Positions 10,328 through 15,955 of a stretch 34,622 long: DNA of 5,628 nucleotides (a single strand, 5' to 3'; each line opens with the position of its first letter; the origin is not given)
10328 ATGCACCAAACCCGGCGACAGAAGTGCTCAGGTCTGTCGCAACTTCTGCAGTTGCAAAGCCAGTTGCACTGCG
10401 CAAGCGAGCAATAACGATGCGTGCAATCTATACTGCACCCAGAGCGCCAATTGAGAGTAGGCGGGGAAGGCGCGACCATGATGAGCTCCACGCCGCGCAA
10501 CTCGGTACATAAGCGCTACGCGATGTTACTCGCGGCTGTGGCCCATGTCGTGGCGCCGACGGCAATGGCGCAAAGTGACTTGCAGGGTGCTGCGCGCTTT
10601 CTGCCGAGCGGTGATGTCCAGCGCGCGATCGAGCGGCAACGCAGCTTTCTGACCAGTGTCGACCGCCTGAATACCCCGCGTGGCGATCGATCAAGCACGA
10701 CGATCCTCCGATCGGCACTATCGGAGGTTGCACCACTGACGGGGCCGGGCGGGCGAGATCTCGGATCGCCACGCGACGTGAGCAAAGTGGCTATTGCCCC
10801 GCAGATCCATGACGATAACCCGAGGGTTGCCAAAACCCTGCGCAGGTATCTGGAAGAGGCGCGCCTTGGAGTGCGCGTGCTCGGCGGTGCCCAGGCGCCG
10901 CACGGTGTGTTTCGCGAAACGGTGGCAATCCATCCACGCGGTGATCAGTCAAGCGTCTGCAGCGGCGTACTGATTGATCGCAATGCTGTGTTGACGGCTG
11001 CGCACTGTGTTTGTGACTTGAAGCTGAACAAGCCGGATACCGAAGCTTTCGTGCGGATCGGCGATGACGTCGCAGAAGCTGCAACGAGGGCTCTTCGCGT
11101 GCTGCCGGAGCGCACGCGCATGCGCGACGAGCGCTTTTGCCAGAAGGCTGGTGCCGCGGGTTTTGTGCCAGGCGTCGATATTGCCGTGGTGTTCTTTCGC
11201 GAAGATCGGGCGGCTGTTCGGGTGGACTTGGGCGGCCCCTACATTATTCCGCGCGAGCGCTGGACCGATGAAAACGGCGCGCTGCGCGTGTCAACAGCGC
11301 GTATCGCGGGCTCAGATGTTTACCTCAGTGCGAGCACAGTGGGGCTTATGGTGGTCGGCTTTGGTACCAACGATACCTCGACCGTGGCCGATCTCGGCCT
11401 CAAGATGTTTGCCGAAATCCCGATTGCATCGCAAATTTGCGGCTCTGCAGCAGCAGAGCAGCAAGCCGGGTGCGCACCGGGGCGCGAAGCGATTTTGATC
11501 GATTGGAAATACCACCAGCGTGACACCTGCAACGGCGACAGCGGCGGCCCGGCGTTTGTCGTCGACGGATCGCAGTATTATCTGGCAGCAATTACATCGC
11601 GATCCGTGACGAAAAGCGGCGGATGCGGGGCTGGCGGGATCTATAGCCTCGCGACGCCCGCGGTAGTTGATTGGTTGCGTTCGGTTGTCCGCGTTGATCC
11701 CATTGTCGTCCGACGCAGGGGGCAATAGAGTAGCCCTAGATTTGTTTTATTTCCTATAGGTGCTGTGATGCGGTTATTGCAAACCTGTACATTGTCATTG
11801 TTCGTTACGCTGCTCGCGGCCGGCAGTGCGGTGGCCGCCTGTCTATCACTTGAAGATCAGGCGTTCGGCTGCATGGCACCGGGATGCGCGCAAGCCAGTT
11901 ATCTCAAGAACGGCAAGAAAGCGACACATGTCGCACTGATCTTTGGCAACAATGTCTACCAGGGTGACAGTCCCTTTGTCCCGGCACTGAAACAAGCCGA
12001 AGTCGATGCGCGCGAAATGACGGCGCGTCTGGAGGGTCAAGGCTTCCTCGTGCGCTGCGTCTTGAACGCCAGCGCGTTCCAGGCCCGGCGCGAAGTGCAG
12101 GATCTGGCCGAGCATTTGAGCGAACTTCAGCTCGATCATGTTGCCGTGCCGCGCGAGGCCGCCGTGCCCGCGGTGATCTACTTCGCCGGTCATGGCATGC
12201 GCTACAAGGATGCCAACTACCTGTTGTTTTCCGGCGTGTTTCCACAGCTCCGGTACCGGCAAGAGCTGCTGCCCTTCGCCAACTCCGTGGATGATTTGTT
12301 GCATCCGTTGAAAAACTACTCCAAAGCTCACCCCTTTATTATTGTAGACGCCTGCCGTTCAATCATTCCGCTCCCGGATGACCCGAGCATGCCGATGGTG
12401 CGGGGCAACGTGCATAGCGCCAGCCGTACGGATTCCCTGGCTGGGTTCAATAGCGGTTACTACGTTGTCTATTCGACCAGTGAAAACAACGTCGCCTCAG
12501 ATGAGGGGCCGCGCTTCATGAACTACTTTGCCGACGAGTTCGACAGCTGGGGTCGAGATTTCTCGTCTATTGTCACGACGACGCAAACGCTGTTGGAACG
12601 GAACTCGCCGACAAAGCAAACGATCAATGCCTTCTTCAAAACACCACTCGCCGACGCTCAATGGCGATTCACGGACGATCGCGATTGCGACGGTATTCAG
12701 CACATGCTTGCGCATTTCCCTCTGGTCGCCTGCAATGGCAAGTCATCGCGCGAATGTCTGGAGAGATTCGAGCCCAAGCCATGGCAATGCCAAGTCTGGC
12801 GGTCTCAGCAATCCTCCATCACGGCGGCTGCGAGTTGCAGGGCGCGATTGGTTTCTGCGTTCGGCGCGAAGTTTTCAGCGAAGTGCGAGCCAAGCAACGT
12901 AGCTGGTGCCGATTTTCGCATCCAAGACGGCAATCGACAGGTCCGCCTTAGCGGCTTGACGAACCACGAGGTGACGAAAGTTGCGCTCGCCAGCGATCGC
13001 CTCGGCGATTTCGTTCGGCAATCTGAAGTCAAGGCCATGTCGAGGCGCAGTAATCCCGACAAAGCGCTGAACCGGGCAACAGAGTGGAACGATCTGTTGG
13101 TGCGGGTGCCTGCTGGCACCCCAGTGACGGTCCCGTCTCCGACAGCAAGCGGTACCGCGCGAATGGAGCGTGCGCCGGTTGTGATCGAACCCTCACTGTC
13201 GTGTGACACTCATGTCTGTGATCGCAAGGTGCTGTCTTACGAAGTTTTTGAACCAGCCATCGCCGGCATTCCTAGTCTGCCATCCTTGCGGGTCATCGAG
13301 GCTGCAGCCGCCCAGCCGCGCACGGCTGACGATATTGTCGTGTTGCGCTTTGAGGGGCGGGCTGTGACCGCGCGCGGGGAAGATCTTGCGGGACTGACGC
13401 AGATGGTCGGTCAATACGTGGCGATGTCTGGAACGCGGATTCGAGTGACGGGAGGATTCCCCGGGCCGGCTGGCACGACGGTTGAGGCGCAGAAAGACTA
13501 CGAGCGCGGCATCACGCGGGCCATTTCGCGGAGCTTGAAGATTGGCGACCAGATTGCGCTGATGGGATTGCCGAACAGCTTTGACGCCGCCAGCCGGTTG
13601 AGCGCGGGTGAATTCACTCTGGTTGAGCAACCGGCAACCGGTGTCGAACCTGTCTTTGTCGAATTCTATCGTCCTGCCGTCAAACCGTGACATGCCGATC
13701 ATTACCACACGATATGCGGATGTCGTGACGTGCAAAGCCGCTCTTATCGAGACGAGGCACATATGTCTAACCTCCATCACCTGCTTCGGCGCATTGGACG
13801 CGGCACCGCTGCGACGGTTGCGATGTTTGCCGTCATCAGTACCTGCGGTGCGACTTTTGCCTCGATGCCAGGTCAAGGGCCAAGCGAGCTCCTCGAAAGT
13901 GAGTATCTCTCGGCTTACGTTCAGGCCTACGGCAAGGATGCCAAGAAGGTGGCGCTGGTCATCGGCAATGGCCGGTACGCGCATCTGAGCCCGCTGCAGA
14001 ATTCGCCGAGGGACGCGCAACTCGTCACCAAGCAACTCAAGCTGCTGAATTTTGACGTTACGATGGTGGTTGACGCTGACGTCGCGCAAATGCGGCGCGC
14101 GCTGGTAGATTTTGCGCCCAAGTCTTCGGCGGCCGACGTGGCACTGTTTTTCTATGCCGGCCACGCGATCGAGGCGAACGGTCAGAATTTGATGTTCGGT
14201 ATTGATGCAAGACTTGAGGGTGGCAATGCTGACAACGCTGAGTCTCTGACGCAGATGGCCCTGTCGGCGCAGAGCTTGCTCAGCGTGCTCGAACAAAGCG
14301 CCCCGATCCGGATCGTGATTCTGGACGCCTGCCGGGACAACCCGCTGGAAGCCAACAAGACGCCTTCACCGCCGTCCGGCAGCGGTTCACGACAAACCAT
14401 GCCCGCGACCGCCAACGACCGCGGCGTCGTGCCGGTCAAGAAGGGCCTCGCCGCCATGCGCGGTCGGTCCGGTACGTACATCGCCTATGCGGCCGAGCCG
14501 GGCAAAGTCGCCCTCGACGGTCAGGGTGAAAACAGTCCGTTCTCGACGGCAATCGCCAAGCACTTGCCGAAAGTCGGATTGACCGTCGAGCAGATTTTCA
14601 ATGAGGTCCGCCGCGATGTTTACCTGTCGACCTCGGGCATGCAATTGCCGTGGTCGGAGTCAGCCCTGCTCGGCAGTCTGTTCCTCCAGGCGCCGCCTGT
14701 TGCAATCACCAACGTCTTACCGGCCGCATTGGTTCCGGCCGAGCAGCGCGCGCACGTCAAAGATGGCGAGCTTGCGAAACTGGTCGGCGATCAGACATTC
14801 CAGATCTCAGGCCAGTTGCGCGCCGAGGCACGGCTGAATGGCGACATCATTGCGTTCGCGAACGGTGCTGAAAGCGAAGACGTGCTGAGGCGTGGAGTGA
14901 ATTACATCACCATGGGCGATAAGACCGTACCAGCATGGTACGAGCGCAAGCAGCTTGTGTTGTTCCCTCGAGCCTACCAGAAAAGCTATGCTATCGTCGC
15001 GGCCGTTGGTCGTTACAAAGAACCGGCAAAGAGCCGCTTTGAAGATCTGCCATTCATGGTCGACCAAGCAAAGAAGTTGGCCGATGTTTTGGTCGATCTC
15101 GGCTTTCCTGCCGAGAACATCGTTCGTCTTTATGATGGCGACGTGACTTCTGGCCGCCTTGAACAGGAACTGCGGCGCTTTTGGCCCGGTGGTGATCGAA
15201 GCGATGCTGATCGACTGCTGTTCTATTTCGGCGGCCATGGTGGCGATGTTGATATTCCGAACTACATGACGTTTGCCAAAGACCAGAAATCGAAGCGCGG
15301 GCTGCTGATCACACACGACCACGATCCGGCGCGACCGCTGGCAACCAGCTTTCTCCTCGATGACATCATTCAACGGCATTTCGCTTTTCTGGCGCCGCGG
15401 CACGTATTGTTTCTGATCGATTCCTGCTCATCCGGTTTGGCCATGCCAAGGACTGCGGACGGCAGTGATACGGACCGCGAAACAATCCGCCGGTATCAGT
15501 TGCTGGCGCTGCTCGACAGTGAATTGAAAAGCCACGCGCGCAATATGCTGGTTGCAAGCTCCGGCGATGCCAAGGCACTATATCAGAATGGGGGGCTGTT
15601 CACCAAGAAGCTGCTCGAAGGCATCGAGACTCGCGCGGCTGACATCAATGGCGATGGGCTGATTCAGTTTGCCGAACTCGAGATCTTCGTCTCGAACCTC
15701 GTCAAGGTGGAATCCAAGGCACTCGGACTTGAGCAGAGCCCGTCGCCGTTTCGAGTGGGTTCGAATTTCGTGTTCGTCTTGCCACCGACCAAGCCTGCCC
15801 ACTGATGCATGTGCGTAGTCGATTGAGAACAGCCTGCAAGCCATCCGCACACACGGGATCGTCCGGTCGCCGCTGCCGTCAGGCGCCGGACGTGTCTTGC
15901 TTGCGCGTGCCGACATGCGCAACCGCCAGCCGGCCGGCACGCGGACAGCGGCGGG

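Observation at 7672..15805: Five-gene operon of exported proteases (one S1, three C14 caspase-like domains) plus two novel paralogous lipoproteins: candidate undescribed envelope proteolytic system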

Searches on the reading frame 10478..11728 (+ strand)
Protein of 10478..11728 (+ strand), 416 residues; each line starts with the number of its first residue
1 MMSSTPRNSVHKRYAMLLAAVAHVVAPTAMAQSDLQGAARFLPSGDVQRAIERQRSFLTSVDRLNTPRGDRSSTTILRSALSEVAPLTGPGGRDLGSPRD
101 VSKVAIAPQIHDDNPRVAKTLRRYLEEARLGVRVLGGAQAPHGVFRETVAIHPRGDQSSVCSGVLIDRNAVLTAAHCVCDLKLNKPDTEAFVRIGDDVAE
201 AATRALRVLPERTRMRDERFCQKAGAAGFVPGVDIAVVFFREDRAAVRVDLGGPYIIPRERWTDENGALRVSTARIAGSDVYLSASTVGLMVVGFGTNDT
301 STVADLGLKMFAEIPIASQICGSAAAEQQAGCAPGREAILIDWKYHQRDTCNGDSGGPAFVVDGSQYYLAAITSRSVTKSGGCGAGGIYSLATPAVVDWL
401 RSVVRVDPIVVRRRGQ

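Call 3: search_protein_families(library=pfam, proteins=[window:10478-11728:+], max_evalue=0.1)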
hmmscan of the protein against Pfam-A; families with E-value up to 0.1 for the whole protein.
window:10478-11728:+ (416 aa): 2 families
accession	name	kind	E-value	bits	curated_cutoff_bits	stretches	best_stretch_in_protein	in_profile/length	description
PF00089.32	Trypsin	-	6.5e-17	62.5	20.6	2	135-187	2-47/220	Trypsin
PF13365.12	Trypsin_2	-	0.00015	22.9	27.6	1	161-364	1-139/144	Trypsin-like peptidase domain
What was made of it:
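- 10478..11728 (+): Gene C: exported S1A trypsin-fold protease, apparently a proenzyme. PF00089 at 6.5e-17 (call 3).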

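Call 4: search_protein_families(library=ncbifam, proteins=[window:10478-11728:+], max_evalue=0.1)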
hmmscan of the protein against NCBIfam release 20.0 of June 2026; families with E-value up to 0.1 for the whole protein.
window:10478-11728:+ (416 aa): 0 families

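Call 7: search_protein_families(library=padloc, proteins=[window:10478-11728:+], max_evalue=0.1)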
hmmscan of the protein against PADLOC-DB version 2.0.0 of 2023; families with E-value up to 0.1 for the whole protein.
window:10478-11728:+ (416 aa): 2 families
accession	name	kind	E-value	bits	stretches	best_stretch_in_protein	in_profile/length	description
PDLC03855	LmuA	-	1.1e-05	22.9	1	345-379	142-176/425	-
PDLC02159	Avs1b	-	0.0025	13.2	1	159-189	18-48/1924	-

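Call 39: search_protein_families(library=phrogs, proteins=[window:10478-11728:+], max_evalue=0.01)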
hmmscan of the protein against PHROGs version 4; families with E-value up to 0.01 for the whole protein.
window:10478-11728:+ (416 aa): 0 families

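Call 98: search_solved_structures(query=window:10478-11728:+, max_evalue=0.001)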
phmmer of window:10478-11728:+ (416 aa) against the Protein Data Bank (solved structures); distinct sequences matched with E-value up to 0.001: 170 (the best 60 are shown).
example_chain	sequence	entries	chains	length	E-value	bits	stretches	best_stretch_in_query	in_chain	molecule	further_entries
6kd5_B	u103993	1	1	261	2.1e-08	36.8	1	348-406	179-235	Transmembrane protease serine 13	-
3i78_A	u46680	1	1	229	1.2e-07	34.3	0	291-393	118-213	Trypsin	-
8b04_A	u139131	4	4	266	3.1e-06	29.7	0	131-178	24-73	Chymotrypsin-like elastase family member 1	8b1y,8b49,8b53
3beu_A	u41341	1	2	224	3.6e-06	29.4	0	291-393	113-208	Trypsin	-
9k1t_A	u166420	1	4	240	3.8e-06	29.4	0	348-405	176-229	Granzyme A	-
2olg_A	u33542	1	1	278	5.2e-06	28.9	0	290-404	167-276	Pro-phenoloxidase activating enzyme-I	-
1qrz_A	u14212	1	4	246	7.9e-06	28.3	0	282-405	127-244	PLASMINOGEN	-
1ekb_B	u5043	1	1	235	8.8e-06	28.2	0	346-403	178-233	ENTEROPEPTIDASE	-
3w94_A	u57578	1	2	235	9.8e-06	28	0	134-179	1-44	Enteropeptidase-1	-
1mza_A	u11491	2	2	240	1.2e-05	27.8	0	135-180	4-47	pro-granzyme K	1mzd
6twb_A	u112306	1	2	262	2.2e-05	26.8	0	129-181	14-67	Coagulation factor XI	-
3gyl_B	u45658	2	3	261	2.3e-05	26.8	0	345-411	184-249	Prostasin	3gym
1rjx_B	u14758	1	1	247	2.5e-05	26.7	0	282-405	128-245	Plasminogen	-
3e0n_B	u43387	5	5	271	2.6e-05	26.6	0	345-411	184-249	Prostasin heavy chain | Prostasin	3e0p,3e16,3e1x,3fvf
10kz_A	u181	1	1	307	2.7e-05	26.5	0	126-183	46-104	Plasma kallikrein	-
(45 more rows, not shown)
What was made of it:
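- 10478..11728 (+): Closest solved relatives are animal trypsin-like S1A enzymes (call 98).
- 10874..10879 (+): C Arg133|Val134 (R|VLGG): zymogen-type activation junction. Residue 134 aligns to residue 1 of the mature chains of elastase, enteropeptidase and trypsin (call 98).
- In C, R133|V134 aligns with the mature N-terminus of activated S1A enzymes (call 98).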

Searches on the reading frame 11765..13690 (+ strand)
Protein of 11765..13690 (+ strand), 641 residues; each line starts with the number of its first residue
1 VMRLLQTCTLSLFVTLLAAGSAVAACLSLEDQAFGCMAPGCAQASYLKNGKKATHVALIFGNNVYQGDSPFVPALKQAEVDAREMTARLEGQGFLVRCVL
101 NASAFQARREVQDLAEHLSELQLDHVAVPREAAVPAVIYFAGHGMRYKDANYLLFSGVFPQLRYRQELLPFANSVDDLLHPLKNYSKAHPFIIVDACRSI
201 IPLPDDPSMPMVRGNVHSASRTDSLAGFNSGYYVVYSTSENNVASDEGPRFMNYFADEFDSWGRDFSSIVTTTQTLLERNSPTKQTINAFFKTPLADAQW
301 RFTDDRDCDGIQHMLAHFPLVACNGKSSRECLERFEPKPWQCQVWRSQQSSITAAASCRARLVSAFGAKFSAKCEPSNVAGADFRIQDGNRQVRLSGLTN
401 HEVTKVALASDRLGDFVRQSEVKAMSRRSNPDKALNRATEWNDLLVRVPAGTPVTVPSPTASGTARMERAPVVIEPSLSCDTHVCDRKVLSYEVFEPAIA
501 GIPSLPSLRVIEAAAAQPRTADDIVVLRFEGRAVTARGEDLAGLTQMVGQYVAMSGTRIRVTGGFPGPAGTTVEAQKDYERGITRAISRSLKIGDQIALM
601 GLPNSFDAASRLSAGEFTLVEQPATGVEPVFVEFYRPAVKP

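Call 3: search_protein_families(library=pfam, proteins=[window:11765-13690:+], max_evalue=0.1)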
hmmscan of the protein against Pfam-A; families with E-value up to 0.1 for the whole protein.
window:11765-13690:+ (641 aa): 1 family
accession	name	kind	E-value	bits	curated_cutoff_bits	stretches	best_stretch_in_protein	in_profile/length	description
PF00656.27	Peptidase_C14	-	1.1e-17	64.9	21.4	1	55-286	2-220/233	Caspase domain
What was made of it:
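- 11768..13690 (+): Gene D: exported C14 caspase-like protein (His142, Cys196) with an unassigned C-terminal region of about 340 aa. PF00656 at 1.1e-17 over residues 55-286 (call 3).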

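Call 4: search_protein_families(library=ncbifam, proteins=[window:11765-13690:+], max_evalue=0.1)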
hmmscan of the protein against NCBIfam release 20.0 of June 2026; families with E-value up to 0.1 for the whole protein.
window:11765-13690:+ (641 aa): 1 family
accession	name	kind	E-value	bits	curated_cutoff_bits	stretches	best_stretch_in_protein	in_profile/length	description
NF047832.1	caspase_w_EACC1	subfamily_domain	5.2e-05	22.8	140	1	57-248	3-169/211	caspase, EACC1-associated type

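Call 7: search_protein_families(library=padloc, proteins=[window:11765-13690:+], max_evalue=0.1)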
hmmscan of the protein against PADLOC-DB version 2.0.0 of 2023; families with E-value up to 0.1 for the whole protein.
window:11765-13690:+ (641 aa): 1 family
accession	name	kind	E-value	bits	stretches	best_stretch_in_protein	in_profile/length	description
PDLC02987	caspase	-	3.4e-05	21.2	1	137-214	74-130/453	-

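Call 39: search_protein_families(library=phrogs, proteins=[window:11765-13690:+], max_evalue=0.01)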
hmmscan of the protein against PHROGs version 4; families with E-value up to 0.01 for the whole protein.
window:11765-13690:+ (641 aa): 0 families

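Call 100: search_solved_structures(query=window:11768-13690:+, max_evalue=0.01)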
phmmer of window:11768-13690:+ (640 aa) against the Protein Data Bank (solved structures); distinct sequences matched with E-value up to 0.01: 0.
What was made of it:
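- Tried and rejected: D has no PDB sequence hit (call 100).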

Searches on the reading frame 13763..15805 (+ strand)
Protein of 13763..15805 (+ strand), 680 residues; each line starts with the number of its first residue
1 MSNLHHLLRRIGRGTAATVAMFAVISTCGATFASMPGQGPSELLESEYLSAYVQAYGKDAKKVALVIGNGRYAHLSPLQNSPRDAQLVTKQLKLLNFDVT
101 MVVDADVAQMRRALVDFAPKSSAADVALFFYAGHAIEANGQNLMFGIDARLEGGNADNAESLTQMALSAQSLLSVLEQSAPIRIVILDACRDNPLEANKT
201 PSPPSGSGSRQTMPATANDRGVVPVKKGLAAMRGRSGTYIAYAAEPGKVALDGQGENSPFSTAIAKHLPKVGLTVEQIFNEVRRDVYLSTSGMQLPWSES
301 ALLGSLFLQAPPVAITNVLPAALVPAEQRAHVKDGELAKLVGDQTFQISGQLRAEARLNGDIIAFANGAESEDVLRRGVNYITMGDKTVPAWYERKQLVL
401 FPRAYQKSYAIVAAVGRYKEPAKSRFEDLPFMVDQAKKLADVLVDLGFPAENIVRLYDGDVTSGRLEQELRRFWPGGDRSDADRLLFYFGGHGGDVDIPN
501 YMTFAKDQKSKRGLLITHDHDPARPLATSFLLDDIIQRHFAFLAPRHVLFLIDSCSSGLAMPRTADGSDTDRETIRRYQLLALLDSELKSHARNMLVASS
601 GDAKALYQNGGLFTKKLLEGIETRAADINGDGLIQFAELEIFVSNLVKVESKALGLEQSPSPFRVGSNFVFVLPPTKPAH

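Call 3: search_protein_families(library=pfam, proteins=[window:13763-15805:+], max_evalue=0.1)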
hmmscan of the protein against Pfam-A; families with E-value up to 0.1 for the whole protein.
window:13763-15805:+ (680 aa): 2 families
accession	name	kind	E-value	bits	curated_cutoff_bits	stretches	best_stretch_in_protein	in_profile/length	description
PF00656.27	Peptidase_C14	-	5.2e-48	164.2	21.4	2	61-303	1-229/233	Caspase domain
PF13202.12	EF-hand_5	-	0.026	14.5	25.9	1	624-642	6-24/25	EF hand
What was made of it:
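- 13763..15805 (+): Gene E: exported protein with two C14 domains (His134/Cys190 and His492/Cys555) and a canonical EF-hand loop, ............, at nt 15641-15676. PF00656 at 5.2e-48 with two stretches, EF-hand_5 weak (call 3).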

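Call 4: search_protein_families(library=ncbifam, proteins=[window:13763-15805:+], max_evalue=0.1)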
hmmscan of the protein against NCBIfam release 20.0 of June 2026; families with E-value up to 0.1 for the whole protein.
window:13763-15805:+ (680 aa): 2 families
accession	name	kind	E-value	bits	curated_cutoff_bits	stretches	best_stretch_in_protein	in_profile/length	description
NF047832.1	caspase_w_EACC1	subfamily_domain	2.9e-26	92.3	140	2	408-640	1-201/211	caspase, EACC1-associated type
TIGR00643.1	recG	equivalog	0.085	11.5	659.4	0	420-465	223-269/629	ATP-dependent DNA helicase RecG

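Call 7: search_protein_families(library=padloc, proteins=[window:13763-15805:+], max_evalue=0.1)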
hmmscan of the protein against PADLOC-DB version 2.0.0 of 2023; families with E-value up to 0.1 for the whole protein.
window:13763-15805:+ (680 aa): 1 family
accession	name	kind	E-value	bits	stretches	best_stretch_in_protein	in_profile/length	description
PDLC02987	caspase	-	3.8e-14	50.7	2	64-234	5-130/453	-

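Call 39: search_protein_families(library=phrogs, proteins=[window:13763-15805:+], max_evalue=0.01)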
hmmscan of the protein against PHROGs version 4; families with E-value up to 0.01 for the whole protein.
window:13763-15805:+ (680 aa): 1 family
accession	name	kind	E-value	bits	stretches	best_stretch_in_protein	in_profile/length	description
phrog_18397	-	unknown function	0.0012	19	0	62-137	2-85/321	-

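Call 99: search_solved_structures(query=window:13763-15805:+, max_evalue=0.001)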
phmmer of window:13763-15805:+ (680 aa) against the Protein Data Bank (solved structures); distinct sequences matched with E-value up to 0.001: 10.
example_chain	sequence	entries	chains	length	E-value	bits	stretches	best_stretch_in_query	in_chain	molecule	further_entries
3v4o_A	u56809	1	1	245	1.4e-07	33.7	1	61-192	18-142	Mucosa-associated lymphoid tissue lymphoma translocation protein 1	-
8v4x_A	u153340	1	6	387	4e-07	32.2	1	61-192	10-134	Mucosa-associated lymphoid tissue lymphoma translocation protein 1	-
3v55_A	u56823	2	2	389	4.1e-07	32.1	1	61-192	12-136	Mucosa-associated lymphoid tissue lymphoma translocation protein 1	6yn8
38go_A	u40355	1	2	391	4.1e-07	32.1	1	61-192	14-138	Mucosa-associated lymphoid tissue lymphoma translocation protein 1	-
6f7i_A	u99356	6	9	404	4.1e-07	32.1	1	61-192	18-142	Mucosa-associated lymphoid tissue lymphoma translocation protein 1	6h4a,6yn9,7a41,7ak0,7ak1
9mkc_A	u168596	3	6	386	4.2e-07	32.1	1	61-192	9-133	Mucosa-associated lymphoid tissue lymphoma translocation protein 1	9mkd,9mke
7pav_A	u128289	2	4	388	5.4e-07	31.7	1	61-192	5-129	Mucosa-associated lymphoid tissue lymphoma translocation protein 1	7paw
4i1p_A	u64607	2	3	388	5.4e-07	31.7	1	61-192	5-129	Mucosa-associated lymphoid tissue lymphoma translocation protein 1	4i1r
3uo8_B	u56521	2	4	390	5.5e-07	31.7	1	61-192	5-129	Mucosa-associated lymphoid tissue lymphoma translocation protein 1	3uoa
3v4l_A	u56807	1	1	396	1.2e-05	27.3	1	61-192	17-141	Mucosa-associated lymphoid tissue lymphoma translocation protein 1 homolog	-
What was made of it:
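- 13763..15805 (+): Closest solved relative is the MALT1 paracaspase (call 99).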
